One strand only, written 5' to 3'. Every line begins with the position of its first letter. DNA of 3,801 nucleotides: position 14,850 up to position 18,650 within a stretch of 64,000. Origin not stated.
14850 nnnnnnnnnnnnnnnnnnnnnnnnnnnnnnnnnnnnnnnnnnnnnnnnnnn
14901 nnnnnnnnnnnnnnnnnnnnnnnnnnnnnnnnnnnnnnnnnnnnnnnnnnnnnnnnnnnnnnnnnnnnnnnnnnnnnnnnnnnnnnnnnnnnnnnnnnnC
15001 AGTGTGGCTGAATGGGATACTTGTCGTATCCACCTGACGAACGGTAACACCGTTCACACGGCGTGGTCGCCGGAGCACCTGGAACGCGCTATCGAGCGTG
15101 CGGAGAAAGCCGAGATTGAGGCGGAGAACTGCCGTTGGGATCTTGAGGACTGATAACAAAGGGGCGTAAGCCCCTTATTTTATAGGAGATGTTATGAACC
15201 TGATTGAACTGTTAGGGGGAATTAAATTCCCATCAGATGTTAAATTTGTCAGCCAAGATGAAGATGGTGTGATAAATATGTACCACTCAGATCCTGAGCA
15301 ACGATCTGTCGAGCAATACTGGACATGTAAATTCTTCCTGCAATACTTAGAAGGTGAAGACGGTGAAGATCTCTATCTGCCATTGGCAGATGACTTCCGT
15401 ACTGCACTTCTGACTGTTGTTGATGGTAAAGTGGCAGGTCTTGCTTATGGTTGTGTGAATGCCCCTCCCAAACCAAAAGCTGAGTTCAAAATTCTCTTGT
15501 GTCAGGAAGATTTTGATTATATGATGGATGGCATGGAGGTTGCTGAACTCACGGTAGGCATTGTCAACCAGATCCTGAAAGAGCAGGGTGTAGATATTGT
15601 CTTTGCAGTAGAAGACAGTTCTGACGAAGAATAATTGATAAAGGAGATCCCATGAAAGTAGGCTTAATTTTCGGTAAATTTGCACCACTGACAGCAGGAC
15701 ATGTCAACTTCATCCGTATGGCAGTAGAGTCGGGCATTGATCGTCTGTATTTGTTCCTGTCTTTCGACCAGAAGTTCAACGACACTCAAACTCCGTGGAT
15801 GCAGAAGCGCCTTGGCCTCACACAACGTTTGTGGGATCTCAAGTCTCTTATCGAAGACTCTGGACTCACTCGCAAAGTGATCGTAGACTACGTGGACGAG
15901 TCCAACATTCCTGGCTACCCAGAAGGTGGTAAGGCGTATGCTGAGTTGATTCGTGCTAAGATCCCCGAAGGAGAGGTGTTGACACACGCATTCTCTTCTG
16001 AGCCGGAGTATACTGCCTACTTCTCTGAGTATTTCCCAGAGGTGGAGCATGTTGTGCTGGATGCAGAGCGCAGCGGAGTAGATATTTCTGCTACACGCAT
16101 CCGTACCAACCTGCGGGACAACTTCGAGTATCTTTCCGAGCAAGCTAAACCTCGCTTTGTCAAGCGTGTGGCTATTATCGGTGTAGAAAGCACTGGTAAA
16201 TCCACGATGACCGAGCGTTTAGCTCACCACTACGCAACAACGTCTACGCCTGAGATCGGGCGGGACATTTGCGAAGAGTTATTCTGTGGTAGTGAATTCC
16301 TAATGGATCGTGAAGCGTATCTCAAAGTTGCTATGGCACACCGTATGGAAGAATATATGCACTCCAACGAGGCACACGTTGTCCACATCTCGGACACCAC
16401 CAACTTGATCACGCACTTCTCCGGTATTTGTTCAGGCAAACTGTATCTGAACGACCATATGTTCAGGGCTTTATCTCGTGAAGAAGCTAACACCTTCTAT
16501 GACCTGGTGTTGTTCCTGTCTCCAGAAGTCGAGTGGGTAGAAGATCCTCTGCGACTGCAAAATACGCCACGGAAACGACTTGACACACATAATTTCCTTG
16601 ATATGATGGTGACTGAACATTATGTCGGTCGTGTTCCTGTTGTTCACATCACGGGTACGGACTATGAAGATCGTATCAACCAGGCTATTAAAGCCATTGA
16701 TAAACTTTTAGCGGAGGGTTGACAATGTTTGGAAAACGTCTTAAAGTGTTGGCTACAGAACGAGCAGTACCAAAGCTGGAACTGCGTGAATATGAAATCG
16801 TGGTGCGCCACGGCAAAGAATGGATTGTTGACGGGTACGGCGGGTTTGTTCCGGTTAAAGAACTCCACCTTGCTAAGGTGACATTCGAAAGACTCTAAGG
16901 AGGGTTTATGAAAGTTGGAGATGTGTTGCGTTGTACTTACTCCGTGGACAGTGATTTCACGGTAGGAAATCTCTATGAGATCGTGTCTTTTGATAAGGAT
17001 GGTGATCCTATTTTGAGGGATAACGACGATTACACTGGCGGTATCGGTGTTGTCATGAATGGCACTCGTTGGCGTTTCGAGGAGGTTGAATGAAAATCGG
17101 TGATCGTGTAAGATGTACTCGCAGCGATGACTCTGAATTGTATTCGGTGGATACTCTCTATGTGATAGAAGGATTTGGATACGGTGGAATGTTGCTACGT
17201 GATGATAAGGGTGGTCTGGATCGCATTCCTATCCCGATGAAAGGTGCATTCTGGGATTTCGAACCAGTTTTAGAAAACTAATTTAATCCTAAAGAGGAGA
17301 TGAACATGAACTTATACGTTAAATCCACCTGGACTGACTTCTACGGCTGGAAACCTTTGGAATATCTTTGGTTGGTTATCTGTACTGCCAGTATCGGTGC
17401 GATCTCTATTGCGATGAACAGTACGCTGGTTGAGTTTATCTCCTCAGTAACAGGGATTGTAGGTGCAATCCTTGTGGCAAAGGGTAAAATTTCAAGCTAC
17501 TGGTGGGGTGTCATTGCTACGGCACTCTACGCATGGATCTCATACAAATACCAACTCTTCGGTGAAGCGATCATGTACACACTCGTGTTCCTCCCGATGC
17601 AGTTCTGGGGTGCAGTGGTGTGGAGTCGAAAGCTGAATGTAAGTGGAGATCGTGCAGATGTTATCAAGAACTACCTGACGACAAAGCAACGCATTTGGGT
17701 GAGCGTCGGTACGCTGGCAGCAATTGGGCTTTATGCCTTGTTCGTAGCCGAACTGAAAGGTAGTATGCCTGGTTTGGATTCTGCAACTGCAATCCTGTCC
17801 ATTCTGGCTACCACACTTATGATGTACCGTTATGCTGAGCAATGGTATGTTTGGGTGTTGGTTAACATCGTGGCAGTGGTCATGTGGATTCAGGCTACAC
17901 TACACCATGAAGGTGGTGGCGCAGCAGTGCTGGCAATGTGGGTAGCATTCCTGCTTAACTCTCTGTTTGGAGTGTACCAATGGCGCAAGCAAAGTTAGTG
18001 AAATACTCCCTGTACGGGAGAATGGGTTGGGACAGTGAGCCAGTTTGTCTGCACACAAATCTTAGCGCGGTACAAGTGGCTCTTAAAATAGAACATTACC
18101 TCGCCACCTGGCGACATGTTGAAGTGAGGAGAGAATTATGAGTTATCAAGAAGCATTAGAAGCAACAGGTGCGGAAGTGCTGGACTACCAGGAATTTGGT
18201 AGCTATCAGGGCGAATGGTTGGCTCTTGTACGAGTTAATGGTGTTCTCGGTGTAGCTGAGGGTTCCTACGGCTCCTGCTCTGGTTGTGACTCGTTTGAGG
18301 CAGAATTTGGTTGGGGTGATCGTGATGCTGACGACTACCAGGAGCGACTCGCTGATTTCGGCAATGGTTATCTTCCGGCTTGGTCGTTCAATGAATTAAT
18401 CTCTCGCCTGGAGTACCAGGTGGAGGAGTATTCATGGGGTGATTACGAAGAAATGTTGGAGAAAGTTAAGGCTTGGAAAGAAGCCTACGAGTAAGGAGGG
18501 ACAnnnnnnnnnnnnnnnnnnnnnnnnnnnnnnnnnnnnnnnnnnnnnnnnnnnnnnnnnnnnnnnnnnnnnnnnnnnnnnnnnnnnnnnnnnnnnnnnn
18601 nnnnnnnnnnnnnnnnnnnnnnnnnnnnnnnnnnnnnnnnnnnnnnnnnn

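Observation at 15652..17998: NAD+ salvage pair: NadR-like NMN adenylyltransferase/nicotinamide riboside kinase plus PnuC transporter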

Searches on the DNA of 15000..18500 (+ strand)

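Call 6: search_dna_similar(query=window:15000-18500:+, collection=phages, mode=near, max_rows=25)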
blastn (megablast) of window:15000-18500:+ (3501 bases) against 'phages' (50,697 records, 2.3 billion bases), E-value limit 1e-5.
Records with a match: 5; places in all: 5; records where one place covers at least 80% of the query: 0.
Best place of each record, by identity: 90-95% 1; 80-90% 4.
By first word of the organism name: Klebsiella 5.
By host as written in the record: Klebsiella pneumoniae 135080 2; Klebsiella pneumoniae KP13 1; Klebsiella pneumoniae 12092025 1; Klebsiella pneumoniae CG258-ST307 1.
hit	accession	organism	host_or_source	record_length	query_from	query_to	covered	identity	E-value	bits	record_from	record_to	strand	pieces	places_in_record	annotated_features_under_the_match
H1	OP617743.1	Klebsiella phage KP13-26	Klebsiella pneumoniae KP13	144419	486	3142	65%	81.9%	0e+0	1908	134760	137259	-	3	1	nadR: trifunctional NAD biosynthesis/regulator protein | pnuC: nicotinamide riboside transporter | hypothetical protein (x5)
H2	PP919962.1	Klebsiella phage KP2025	Klebsiella pneumoniae 12092025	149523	486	3142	60%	80.0%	0e+0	1530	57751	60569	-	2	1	trifunctional NAD biosynthesis protein | nicotinamide mononucleotide transporter | hypothetical protein (x6)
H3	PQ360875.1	Klebsiella phage phi1_175008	Klebsiella pneumoniae 135080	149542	498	2992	56%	80.7%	0e+0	1493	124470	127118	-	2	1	nicotinamide-nucleotide adenylyltransferase | PnuC-like nicotinamide mononucleotide transport protein | hypothetical protein (x5)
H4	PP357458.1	Klebsiella phage phi1_175008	Klebsiella pneumoniae 135080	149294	498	2992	56%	80.7%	0e+0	1493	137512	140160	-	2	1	trifunctional NAD biosynthesis/regulator protein NadR | nicotinamide riboside transporter PnuC | hypothetical protein (x4)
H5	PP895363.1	Klebsiella phage FKP3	Klebsiella pneumoniae CG258-ST307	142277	1717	1927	6%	91.5%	2e-75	291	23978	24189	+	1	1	hypothetical protein (x2)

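Call 8: get_annotated_region(hit=H1, flank=6000)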
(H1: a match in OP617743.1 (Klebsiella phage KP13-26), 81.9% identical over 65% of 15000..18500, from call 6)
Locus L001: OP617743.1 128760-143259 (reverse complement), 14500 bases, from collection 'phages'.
description: Klebsiella phage KP13-26, complete genome.
organism: Klebsiella phage KP13-26 (NCBI taxid 2985660)
taxonomy: Viruses; Duplodnaviria; Heunggongvirae; Uroviricota; Caudoviricetes; Stephanstirmvirinae
host: Klebsiella pneumoniae KP13; source: -; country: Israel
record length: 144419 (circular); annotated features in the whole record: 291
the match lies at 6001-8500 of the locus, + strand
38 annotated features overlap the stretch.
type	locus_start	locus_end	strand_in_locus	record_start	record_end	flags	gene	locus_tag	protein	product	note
CDS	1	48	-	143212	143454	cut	-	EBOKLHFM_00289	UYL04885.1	hypothetical protein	-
CDS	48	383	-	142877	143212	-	-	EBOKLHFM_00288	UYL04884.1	hypothetical protein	-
CDS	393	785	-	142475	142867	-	-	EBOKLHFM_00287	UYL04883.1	hypothetical protein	-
CDS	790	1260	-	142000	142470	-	-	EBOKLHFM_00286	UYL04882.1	hypothetical protein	-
CDS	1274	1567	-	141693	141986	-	-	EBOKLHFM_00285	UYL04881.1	hypothetical protein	-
CDS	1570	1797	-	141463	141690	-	-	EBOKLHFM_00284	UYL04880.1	hypothetical protein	-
CDS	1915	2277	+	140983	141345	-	-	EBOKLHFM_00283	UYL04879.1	hypothetical protein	-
CDS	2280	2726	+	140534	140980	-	-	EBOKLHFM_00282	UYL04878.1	hypothetical protein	-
CDS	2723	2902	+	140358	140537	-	-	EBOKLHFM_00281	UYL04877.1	hypothetical protein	-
CDS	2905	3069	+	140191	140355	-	-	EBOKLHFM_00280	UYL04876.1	hypothetical protein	-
CDS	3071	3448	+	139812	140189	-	-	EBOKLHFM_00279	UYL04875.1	hypothetical protein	-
CDS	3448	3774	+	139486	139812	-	-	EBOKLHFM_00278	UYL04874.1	hypothetical protein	-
CDS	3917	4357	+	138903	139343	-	-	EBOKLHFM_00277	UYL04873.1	hypothetical protein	-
CDS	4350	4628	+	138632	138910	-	-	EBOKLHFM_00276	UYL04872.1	hypothetical protein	-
CDS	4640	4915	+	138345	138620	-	-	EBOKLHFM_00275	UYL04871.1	hypothetical protein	-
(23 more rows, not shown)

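Call 45: search_dna_similar(query=L004:1813-3573:+, collection=phages, mode=near, max_rows=60, rows=spread)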
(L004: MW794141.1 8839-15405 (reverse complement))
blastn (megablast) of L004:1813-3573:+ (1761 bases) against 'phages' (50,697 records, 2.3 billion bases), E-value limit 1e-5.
Records with a match: 11; places in all: 11; records where one place covers at least 80% of the query: 11.
Best place of each record, by identity: >=99% 9; 60-80% 2.
By first word of the organism name: Vibrio 11.
By host as written in the record: - 9; Vibrio sp. 11985 2.
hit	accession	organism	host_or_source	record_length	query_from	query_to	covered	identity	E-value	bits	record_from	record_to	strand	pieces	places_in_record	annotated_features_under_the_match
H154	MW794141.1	Vibrio phage ICP1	rice water stool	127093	1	1761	100%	100.0%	0e+0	3253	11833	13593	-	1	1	hypothetical protein (x2)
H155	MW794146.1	Vibrio phage ICP1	-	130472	1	1761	100%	99.8%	0e+0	3236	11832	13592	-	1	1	hypothetical protein (x2)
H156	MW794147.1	Vibrio phage ICP1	-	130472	1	1761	100%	99.8%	0e+0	3236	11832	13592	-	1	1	hypothetical protein (x2)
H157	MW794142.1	Vibrio phage ICP1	-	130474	1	1761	100%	99.8%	0e+0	3230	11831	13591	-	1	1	hypothetical protein (x2)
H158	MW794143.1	Vibrio phage ICP1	-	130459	1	1761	100%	99.8%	0e+0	3230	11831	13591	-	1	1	hypothetical protein (x2)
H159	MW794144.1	Vibrio phage ICP1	-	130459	1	1761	100%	99.8%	0e+0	3230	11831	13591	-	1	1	hypothetical protein (x2)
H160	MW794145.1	Vibrio phage ICP1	-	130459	1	1761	100%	99.8%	0e+0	3230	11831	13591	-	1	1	hypothetical protein (x2)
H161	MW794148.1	Vibrio phage ICP1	-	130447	1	1761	100%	99.8%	0e+0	3230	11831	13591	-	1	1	hypothetical protein (x2)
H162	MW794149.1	Vibrio phage ICP1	-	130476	1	1761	100%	99.8%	0e+0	3230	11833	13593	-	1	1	hypothetical protein (x2)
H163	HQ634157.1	Vibrio phage 11895-B1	Vibrio sp. 11985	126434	322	1761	82%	72.9%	1e-123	449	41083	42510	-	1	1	nicotinamide-nucleotide adenylyltransferase | nicotinamide riboside transporter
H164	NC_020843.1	Vibrio phage 11895-B1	Vibrio sp. 11985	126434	322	1761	82%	72.9%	1e-123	449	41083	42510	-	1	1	nicotinamide-nucleotide adenylyltransferase | PnuC-like nicotinamide mononucleotide transport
